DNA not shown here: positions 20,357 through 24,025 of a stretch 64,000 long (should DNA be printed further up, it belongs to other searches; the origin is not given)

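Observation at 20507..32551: Candidate DISARM-like / novel restriction-type defence island: fused PLD-nuclease-SNF2 helicase, DUF4143 AAA ATPase and a 1305-aa PglX/MmeI-like adenine methyltransferase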

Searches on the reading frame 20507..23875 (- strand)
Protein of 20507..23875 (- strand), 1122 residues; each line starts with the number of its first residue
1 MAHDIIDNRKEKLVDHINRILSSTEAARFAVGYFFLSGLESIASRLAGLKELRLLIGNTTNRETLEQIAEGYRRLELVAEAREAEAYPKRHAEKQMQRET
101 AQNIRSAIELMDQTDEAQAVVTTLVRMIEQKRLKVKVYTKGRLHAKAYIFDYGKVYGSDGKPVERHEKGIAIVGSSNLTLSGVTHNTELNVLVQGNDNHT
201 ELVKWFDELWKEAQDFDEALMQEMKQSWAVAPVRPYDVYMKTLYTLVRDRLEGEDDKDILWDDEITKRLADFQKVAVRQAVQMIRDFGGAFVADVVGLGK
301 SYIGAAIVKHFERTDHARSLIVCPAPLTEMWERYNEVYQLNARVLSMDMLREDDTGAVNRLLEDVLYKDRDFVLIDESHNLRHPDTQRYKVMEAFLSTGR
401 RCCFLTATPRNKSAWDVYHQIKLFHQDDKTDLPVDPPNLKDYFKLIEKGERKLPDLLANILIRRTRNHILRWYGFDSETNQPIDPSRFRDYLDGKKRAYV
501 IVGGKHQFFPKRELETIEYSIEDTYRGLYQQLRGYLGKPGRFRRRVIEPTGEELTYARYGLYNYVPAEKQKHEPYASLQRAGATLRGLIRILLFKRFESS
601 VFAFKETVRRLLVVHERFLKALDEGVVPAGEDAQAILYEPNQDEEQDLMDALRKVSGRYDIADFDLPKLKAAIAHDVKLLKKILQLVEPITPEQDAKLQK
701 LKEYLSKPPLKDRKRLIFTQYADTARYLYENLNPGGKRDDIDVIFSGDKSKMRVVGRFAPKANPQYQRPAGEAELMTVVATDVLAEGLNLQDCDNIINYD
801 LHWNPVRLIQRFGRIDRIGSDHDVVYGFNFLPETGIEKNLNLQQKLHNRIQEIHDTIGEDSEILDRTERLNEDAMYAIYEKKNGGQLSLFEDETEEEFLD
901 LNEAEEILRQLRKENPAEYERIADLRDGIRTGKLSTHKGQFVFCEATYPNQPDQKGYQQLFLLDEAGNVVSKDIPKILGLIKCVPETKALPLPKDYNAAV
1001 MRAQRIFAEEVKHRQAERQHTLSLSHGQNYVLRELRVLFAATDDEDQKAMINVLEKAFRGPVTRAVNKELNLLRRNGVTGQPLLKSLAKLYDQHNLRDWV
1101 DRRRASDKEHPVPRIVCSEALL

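Call 3: search_protein_families(library=padloc, proteins=[window:20507-23875:-])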
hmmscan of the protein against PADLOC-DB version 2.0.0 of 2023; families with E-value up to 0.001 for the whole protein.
window:20507-23875:- (1122 aa): 42 families (the best 25 are shown)
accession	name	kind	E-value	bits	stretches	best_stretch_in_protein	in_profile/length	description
PDLC01075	C3a139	-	1e-80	270.3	1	4-939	3-828/948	HKD+Snf2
PDLC02621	DrmD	-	8.2e-38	128.2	2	542-865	353-675/1040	DrmD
PDLC02623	DrmD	-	1.3e-35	120.5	2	695-871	510-674/1040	DrmD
PDLC02619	DrmD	-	3.8e-30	102.7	3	777-831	492-545/872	DrmD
PDLC02193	PLD_Helicase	-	1.6e-29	100.7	2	670-865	645-847/905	-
PDLC02504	BrxHI|BrxHII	-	9.1e-26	88.1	1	587-876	370-636/971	BrxHII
PDLC00659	HmaA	-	9.9e-26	87.9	1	669-838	466-629/1176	SNF2 helicase / DEAD-box helicase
PDLC02500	BrxHI|BrxHII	-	4.6e-25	86.3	1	650-869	414-623/933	BrxHI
PDLC02572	DrmA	-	5.8e-22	75.5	2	576-822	383-625/1043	DrmA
PDLC02633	DrmD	-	6.6e-19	65.4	1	588-860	400-677/839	DrmD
PDLC02632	DrmD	-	2.3e-17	60.8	2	589-832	399-638/662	DrmD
PDLC02620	DrmD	-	3.7e-16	56.3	1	554-860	333-616/1060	DrmD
PDLC02707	PbeA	-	1.2e-14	51.9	1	15-368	21-350/672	PbeA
PDLC04556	PDC-M27C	-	7e-14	49.1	1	778-818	759-800/892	-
PDLC02840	DpdE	-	7e-14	49.1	2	774-833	608-668/1091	DpdE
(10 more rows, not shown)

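Call 4: search_protein_families(library=pfam, proteins=[window:20507-23875:-])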
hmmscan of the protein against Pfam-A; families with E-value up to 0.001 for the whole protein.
window:20507-23875:- (1122 aa): 4 families
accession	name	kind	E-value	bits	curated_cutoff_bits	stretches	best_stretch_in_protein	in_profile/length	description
PF00271.37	Helicase_C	-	1.4e-13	51.4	23.5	1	697-819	2-110/110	Helicase conserved C-terminal domain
PF13091.12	PLDc_2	-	1.1e-12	48.4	27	1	112-210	49-132/132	PLD-like domain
PF00176.29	SNF2-rel_dom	-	1.8e-07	31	24.9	1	371-468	127-224/290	SNF2-related domain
PF04851.21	ResIII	-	2.4e-05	24.8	22.5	0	268-410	3-163/164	Type III restriction enzyme, res subunit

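Call 15: find_homologous_proteins(query=window:20507-23875:-, max_evalue=1e-10)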
Query window:20507-23875:- (1122 aa): 5789 proteins with E <= 1e-10 among 8000 candidates; the best 120 are listed.
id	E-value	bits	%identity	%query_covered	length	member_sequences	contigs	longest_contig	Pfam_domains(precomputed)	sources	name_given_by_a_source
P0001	0.0e+0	2490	97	100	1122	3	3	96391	PF00176.30,PF13091.13,PF00271.38,PF04851.22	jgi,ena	-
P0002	0.0e+0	2345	91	100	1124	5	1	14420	PF00176.30,PF13091.13,PF00271.38,PF04851.22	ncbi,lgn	-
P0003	0.0e+0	2316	91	100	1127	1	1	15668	PF00176.30,PF13091.13,PF00271.38,PF04851.22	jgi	jgi:hypothetical protein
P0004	0.0e+0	2292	90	100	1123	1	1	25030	PF00176.30,PF13091.13,PF00271.38,PF04851.22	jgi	jgi:superfamily II DNA or RNA helicase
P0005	0.0e+0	2243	87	100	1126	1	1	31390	PF00176.30,PF13091.13,PF00271.38,PF04851.22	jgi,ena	-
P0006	0.0e+0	2218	87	100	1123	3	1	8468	PF00176.30,PF13091.13,PF00271.38,PF04851.22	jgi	-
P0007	0.0e+0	2213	86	100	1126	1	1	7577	PF00176.30,PF13091.13,PF00271.38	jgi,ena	-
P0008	0.0e+0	2199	86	100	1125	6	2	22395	PF00176.30,PF13091.13,PF00271.38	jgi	jgi:superfamily II DNA or RNA helicase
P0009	0.0e+0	2195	85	100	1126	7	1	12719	PF00176.30,PF13091.13,PF00271.38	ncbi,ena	-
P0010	0.0e+0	2183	86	100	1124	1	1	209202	PF00176.30,PF13091.13,PF00271.38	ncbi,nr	ncbi:MAG: helicase [Verrucomicrobia bacterium]|nr:helicase [Verrucomicrobiota bacterium]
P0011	0.0e+0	2181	85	100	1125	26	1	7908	PF13091.13,PF00271.38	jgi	jgi:superfamily II DNA/RNA helicase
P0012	0.0e+0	2169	85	100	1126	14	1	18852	PF00176.30,PF13091.13,PF00271.38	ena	-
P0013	0.0e+0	2156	84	100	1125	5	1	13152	PF00176.30,PF13091.13,PF00271.38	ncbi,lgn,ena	-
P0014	0.0e+0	2153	84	100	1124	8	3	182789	PF00176.30,PF13091.13,PF00271.38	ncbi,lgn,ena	ncbi:MAG: helicase-related protein [Limisphaerales bacterium]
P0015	0.0e+0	2152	84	100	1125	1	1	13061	PF00176.30,PF13091.13,PF00271.38,PF04851.22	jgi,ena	jgi:superfamily II DNA/RNA helicase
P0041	0.0e+0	1973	77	100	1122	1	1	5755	PF00176.30,PF13091.13,PF00271.38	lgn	-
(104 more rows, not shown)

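Call 16: find_related_loci(query=window:20507-23875:-, collection=genome_contigs, flank=10000)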
Query window:20507-23875:- (1122 aa) in genome_contigs; peptide patterns used: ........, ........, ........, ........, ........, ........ (x = any residue, [..] = any of these).
183 stretches matched a pattern; 158 encode a relative of the query (tblastn E <= 1e-3); the best 80 are kept; 80 distinct loci.
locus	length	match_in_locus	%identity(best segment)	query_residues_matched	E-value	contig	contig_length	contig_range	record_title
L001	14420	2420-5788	91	1-1121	0e+0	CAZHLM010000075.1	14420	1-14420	MAG TPA_asm: uncultured Verrucomicrobiota bacterium isolate binchicken_co58_141 genome assembly, contig: NODE_3326_lengt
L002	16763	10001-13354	85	2-1122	0e+0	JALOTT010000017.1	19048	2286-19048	MAG: Verrucomicrobia bacterium isolate Prado240 scaffold_3398, whole genome shotgun sequence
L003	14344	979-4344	84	2-1122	0e+0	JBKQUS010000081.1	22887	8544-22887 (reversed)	MAG: Limisphaerales bacterium isolate SEr2D2E2F__bin_178 SEr2D2E2F_000000126792, whole genome shotgun sequence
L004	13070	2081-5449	84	2-1122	0e+0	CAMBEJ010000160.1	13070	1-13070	MAG: Akkermansia muciniphila isolate TH-08apr19-195 genome assembly, contig: TH-08apr19-C12510, whole genome shotgun seq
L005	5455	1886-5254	84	2-1122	0e+0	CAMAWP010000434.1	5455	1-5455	MAG: Akkermansia muciniphila isolate MaH-09apr19-44 genome assembly, contig: MaH-09apr19-C36176, whole genome shotgun se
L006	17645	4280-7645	83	2-1122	0e+0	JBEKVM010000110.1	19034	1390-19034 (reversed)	MAG: Verrucomicrobiota bacterium isolate SPRUCE 604 SPRUCE_604_110, whole genome shotgun sequence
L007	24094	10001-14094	85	2-1122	0e+0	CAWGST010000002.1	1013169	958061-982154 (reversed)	MAG: uncultured Verrucomicrobiae bacterium isolate MFD05580.bin.1.36 genome assembly, contig: contig_2080, whole genome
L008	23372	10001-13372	82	2-1122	0e+0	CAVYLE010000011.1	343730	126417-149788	MAG: uncultured Verrucomicrobiae bacterium isolate MFD01476.bin.1.197 genome assembly, contig: contig_35818, whole genom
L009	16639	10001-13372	82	2-1122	0e+0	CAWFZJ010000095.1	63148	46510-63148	MAG: uncultured Verrucomicrobiae bacterium isolate MFD05379.bin.3.52 genome assembly, contig: contig_8468, whole genome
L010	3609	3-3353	81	3-1122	0e+0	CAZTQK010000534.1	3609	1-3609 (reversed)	MAG TPA_asm: uncultured Planctomycetales bacterium isolate binchicken_co74_144 genome assembly, contig: NODE_56293_lengt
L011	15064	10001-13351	80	2-1121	0e+0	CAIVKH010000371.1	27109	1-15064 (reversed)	uncultured bacterium isolate AM-2014_bin-1020 genome assembly, contig: bin-1020:371/383, whole genome shotgun sequence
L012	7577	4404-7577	85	2-1056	0e+0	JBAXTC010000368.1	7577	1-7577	MAG: Verrucomicrobiota bacterium isolate ELA625 MAG625_368, whole genome shotgun sequence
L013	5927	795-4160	81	2-1122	0e+0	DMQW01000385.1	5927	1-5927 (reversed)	MAG TPA_asm: Limisphaerales bacterium isolate UBA11358 contig_4672, whole genome shotgun sequence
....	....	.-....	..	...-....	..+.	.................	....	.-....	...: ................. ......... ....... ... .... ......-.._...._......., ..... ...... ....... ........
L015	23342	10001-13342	77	2-1122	0e+0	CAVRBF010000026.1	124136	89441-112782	MAG: uncultured Acidobacteriota bacterium isolate MFD04492.bin.2.4 genome assembly, contig: contig_20374, whole genome s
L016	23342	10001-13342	75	2-1122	0e+0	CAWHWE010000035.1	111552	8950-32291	MAG: uncultured Acidobacteriota bacterium isolate MFD04492.bin.1.130 genome assembly, contig: contig_19318, whole genome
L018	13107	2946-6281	75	2-1122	0e+0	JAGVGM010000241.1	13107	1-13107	MAG: Thermodesulfovibrionia bacterium isolate DeMMO2_3 c_000000043183, whole genome shotgun sequence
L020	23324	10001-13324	73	2-1121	0e+0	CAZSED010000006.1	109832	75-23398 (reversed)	MAG TPA_asm: uncultured Dehalococcoidales bacterium isolate SRP098346_co1_392 genome assembly, contig: NODE_24_length_10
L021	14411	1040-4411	81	2-1122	0e+0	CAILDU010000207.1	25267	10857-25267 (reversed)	MAG: uncultured Verrucomicrobia subdivision 3 bacterium isolate VK4_bin-0324 genome assembly, contig: bin-0324:207/209,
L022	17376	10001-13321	74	2-1121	0e+0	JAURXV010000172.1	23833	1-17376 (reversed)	MAG: Syntrophales bacterium isolate E10_metabat.bin.36 E10_k141_548175, whole genome shotgun sequence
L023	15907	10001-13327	73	2-1122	0e+0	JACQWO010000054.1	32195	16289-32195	MAG: Desulfobacterales bacterium isolate NC_groundwater_1491_Pr4_B-0.1um_43_5 SR1-18-B1_scaffold_332378, whole genome sh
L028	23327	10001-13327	73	2-1122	0e+0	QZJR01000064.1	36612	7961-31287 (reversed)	MAG: Deltaproteobacteria bacterium isolate SURF_34 Ga0104751_1001679, whole genome shotgun sequence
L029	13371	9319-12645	71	2-1122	0e+0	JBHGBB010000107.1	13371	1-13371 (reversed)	MAG: bacterium isolate SBS.BIN.55 SBSBIN55_contig_107, whole genome shotgun sequence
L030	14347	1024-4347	72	2-1122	0e+0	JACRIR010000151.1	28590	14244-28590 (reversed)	MAG: Candidatus Poribacteria bacterium isolate NC_groundwater_1808_Pr3_B-0.1um_54_35 SR-2_scaffold_141_1791298, whole ge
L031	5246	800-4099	71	2-1122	0e+0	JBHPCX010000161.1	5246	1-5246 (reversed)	Thermodesulfobacteriota bacterium isolate SAG AM-311-L20 NODE_161_length_5246_cov_10.808515, whole genome shotgun sequen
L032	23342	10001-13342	72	2-1122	0e+0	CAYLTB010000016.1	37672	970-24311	MAG TPA_asm: uncultured Verrucomicrobiota bacterium isolate binchicken_co265_111 genome assembly, contig: NODE_1827_leng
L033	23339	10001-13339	71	2-1122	0e+0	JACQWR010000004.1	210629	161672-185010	MAG: Deltaproteobacteria bacterium isolate NC_groundwater_1494_Pr4_B-0.1um_54_14 SR1-18-B1_scaffold_28130, whole genome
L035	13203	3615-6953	70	2-1122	0e+0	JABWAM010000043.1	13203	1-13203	MAG: Verrucomicrobiia bacterium isolate MAG_4 scaffold_5443, whole genome shotgun sequence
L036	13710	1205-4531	70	2-1122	0e+0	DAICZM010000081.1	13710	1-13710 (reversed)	MAG TPA_asm: Ktedonobacterales bacterium isolate clean319 NODE_81_length_13710_cov_3.650480, whole genome shotgun sequen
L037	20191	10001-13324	74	2-1122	0e+0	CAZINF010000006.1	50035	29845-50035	MAG TPA_asm: uncultured Syntrophus sp. isolate SRP302447_co1_400 genome assembly, contig: NODE_2058_length_50035_cov_39.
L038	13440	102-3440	71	2-1122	0e+0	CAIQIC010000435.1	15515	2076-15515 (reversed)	MAG: uncultured Lentisphaerae bacterium isolate AlinenSedimentsCore2_bin-2051 genome assembly, contig: bin-2051:435/573,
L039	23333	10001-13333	71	2-1122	0e+0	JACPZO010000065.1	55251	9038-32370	MAG: Nitrospirae bacterium isolate NC_groundwater_891_Pr1_S2p5_65_34 Montesol18_S2p5_coassembly_scaffold_207685, whole g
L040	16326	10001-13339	70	2-1122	0e+0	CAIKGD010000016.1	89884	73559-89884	MAG: uncultured Verrucomicrobia bacterium isolate I2_bin-230 genome assembly, contig: bin-230:16/88, whole genome shotgu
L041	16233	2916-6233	72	2-1122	0e+0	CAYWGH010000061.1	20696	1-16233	MAG TPA_asm: uncultured Cytophagia bacterium isolate binchicken_co107_472 genome assembly, contig: NODE_6388_length_2069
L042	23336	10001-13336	71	2-1122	0e+0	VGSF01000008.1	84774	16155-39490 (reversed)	MAG: Deltaproteobacteria bacterium isolate K_DeepCast_150m_m1_110 K_DeepCast_150m_m1_110_Ga0194126_10000268, whole genom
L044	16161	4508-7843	71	2-1122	0e+0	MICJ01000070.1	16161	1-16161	MAG: Syntrophobacterales bacterium GWC2_56_13 gwc2_scaffold_3972, whole genome shotgun sequence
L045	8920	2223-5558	70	2-1122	0e+0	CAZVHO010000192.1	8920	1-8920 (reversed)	MAG TPA_asm: uncultured Thermodesulfobacteriota bacterium isolate binchicken_co266_158 genome assembly, contig: NODE_153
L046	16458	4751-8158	70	3-1122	0e+0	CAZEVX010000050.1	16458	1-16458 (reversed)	MAG TPA_asm: uncultured Verrucomicrobiota bacterium isolate SRP263991_co1_91 genome assembly, contig: NODE_5288_length_1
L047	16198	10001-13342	70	2-1122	0e+0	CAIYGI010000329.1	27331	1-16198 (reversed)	uncultured bacterium isolate MJ-time_bin-3222 genome assembly, contig: bin-3222:329/347, whole genome shotgun sequence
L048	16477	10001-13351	70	2-1122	0e+0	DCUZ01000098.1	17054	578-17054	MAG TPA_asm: Holophagales bacterium UBA2201 UBA2201_contig_28638, whole genome shotgun sequence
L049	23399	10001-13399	68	2-1122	0e+0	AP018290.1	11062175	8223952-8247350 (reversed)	Calothrix sp. NIES-4105 DNA, nearly complete genome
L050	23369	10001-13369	70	2-1122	0e+0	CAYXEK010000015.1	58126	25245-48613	MAG TPA_asm: uncultured Verrucomicrobiota bacterium isolate binchicken_co27_383 genome assembly, contig: NODE_886_length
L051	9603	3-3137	73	77-1122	0e+0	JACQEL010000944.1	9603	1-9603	MAG: Deltaproteobacteria bacterium isolate NC_groundwater_1020_Pr1_S-0.65um_57_10 Montesol18_Sp65_coassembly_scaffold_17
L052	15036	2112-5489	69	2-1122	0e+0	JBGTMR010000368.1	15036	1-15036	MAG: Pyrinomonadaceae bacterium isolate JTS-RE369 k141_6218826, whole genome shotgun sequence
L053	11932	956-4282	68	2-1122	0e+0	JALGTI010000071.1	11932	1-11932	MAG: Candidatus Zipacnadia bacterium isolate Meg22_1012_Bin_108 Meg22_1012_Bin_108_scaffold_18346, whole genome shotgun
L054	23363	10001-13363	69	2-1122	0e+0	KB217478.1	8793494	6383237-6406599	Calothrix sp. PCC 7103 genomic scaffold Cal7103DRAFT_CPM.6, whole genome shotgun sequence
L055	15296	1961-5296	69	3-1122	0e+0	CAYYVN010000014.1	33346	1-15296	MAG TPA_asm: uncultured Verrucomicrobiota bacterium isolate binchicken_co39_575 genome assembly, contig: NODE_3156_lengt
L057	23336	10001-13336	68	2-1122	0e+0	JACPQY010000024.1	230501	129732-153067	MAG: Nitrospirae bacterium isolate NC_groundwater_665_Ag_B-0.1um_64_68 B_1_S1_Biohub_coassembly_k141_2002252, whole geno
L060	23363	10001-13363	67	1-1122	0e+0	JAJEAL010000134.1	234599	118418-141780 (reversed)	MAG: Candidatus Poribacteria bacterium isolate jk18x7bins.5 k141_596728, whole genome shotgun sequence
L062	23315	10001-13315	68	1-1122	0e+0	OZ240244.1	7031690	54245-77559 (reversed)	MAG: Candidatus Poribacteria bacterium isolate 530b1872-db39-4376-9dde-5bfc35f27194 genome assembly, chromosome: 1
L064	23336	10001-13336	70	2-1122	0e+0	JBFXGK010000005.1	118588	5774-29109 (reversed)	MAG: Kiritimatiellia bacterium isolate CA_2019_TPIn_161 NODE_562_length_118588_cov_40.411975_TPIn, whole genome shotgun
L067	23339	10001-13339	70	2-1122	0e+0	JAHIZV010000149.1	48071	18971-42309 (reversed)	MAG: Verrucomicrobia bacterium isolate Modern_marine.mb.194 Modern_marine.mb.194_k141_1518411, whole genome shotgun sequ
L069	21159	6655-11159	67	2-1121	0e+0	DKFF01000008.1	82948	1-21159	MAG TPA_asm: Dehalococcoidia bacterium UBA6803 UBA6803_contig_12857, whole genome shotgun sequence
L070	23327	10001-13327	65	1-1122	0e+0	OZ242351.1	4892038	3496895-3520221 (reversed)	MAG: Candidatus Poribacteria bacterium isolate f935c7b2-2358-4189-a958-9ccc83df77d9 genome assembly, chromosome: 1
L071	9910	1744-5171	69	3-1122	0e+0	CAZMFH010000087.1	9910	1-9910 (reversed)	MAG TPA_asm: uncultured Verrucomicrobiota bacterium isolate SRP263991_co7_842 genome assembly, contig: NODE_14025_length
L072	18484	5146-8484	72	2-1122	0e+0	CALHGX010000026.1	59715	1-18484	MAG: uncultured bacterium isolate N1_Bin_METABAT__248_sub_1 genome assembly, contig: c_000001268478, whole genome shotgu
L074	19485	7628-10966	69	2-1122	0e+0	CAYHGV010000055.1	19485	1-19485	MAG TPA_asm: uncultured bacterium isolate ERP119294_co4_433 genome assembly, contig: NODE_2526_length_19485_cov_6.926814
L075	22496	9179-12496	63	1-1122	0e+0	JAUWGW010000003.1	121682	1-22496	MAG: bacterium isolate CSMAG_2252 CSMAG_2252_k141_1669808_length_121682_cov_10.9970, whole genome shotgun sequence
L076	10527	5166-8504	71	2-1122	0e+0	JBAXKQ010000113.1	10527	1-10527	MAG: bacterium isolate ELA405 MAG405_113, whole genome shotgun sequence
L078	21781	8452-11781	72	2-1122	0e+0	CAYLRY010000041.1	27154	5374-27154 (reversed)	MAG TPA_asm: uncultured Dehalococcoidales bacterium isolate binchicken_co43_148 genome assembly, contig: NODE_2881_lengt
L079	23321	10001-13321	64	1-1122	0e+0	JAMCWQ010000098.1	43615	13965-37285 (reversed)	MAG: Chloroflexota bacterium isolate FK_Sedi_B_Bin.53 NODE_2296_length_43615_cov_2.58251, whole genome shotgun sequence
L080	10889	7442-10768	74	2-1122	0e+0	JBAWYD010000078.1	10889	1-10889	MAG: Deltaproteobacteria bacterium isolate ELA080 MAG080_78, whole genome shotgun sequence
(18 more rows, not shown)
